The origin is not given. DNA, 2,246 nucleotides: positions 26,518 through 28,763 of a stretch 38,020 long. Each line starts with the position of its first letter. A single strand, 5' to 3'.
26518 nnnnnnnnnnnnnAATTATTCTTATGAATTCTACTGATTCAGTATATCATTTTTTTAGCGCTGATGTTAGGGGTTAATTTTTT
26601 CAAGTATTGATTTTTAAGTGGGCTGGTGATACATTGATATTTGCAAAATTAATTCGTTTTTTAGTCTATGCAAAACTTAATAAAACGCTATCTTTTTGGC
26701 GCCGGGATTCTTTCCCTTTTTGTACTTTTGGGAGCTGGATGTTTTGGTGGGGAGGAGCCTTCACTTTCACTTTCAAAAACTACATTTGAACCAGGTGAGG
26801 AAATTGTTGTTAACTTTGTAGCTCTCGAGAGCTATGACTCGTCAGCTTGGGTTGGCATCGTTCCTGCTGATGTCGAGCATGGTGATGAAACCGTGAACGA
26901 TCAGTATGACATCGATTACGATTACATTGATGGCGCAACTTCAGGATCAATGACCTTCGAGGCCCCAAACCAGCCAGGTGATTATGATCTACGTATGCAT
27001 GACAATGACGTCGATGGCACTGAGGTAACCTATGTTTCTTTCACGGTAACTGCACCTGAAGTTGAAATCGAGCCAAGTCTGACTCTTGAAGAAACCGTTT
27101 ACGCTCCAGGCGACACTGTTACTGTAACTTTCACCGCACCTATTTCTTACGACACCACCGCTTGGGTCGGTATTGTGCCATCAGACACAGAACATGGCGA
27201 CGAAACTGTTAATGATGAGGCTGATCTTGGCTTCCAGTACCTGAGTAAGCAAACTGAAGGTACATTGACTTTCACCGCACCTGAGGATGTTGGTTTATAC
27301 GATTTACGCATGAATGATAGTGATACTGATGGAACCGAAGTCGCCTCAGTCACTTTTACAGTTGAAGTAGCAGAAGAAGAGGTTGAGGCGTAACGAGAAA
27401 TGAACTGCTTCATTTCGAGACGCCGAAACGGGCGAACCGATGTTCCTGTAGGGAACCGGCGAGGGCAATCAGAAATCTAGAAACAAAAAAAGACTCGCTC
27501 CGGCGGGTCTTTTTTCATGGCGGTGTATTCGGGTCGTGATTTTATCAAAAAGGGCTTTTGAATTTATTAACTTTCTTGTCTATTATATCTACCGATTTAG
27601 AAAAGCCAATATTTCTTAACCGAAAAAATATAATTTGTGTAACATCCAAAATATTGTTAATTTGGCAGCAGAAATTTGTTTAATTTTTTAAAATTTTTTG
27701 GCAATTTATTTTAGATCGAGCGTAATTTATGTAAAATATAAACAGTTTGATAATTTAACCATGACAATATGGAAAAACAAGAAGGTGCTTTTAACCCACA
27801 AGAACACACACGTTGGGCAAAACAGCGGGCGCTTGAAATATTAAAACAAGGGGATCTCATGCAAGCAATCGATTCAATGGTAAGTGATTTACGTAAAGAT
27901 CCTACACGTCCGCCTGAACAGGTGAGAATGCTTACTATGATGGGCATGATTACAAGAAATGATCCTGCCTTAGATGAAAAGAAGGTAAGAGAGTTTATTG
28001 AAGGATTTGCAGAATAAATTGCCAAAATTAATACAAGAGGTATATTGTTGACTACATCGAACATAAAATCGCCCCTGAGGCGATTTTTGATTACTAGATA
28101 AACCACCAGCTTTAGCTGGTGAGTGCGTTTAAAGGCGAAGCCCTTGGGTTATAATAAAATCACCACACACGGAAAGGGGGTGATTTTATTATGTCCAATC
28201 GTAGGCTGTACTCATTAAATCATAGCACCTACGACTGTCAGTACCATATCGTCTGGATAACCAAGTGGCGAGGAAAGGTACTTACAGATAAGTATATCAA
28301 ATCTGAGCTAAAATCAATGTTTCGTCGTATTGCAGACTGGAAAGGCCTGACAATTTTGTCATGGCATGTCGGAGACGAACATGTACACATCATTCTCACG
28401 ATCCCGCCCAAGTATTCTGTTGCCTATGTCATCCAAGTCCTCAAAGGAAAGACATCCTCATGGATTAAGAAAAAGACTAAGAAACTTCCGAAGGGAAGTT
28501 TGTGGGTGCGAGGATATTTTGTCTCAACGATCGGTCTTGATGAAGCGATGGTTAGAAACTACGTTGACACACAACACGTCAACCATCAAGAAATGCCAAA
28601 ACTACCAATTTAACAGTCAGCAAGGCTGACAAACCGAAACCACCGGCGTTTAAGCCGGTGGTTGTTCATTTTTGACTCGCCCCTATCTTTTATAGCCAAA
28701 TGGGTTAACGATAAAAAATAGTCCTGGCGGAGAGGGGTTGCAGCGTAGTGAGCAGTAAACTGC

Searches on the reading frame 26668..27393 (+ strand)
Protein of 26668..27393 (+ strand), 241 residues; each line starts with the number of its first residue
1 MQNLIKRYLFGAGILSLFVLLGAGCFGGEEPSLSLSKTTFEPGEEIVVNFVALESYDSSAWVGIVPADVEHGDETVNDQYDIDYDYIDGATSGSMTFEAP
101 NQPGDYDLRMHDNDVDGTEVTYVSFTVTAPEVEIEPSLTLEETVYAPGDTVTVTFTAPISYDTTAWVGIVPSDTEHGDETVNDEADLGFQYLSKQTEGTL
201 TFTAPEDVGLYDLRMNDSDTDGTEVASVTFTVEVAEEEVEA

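Call 8: search_protein_families(library=pfam, proteins=[window:26668-27393:+], max_evalue=0.01)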
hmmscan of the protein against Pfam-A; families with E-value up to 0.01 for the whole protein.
window:26668-27393:+ (241 aa): 2 families
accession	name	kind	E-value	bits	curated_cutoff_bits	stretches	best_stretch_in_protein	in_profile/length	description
PF13199.12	Glyco_hydro_66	-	0.00052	19.2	23.7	1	143-237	4-91/546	Glycosyl hydrolase family 66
PF01835.25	MG2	-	0.0021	18.8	32.8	0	37-127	8-96/96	MG2 domain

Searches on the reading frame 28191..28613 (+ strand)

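Call 68: search_protein_families(library=pfam, proteins=[window:28191-28613:+], max_evalue=0.001)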
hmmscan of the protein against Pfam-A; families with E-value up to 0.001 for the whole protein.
window:28191-28613:+ (140 aa): 1 family
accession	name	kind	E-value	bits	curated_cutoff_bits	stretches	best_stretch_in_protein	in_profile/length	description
PF01797.21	Y1_Tnp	-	1.8e-32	112.5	23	1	13-128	2-121/121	Transposase IS200 like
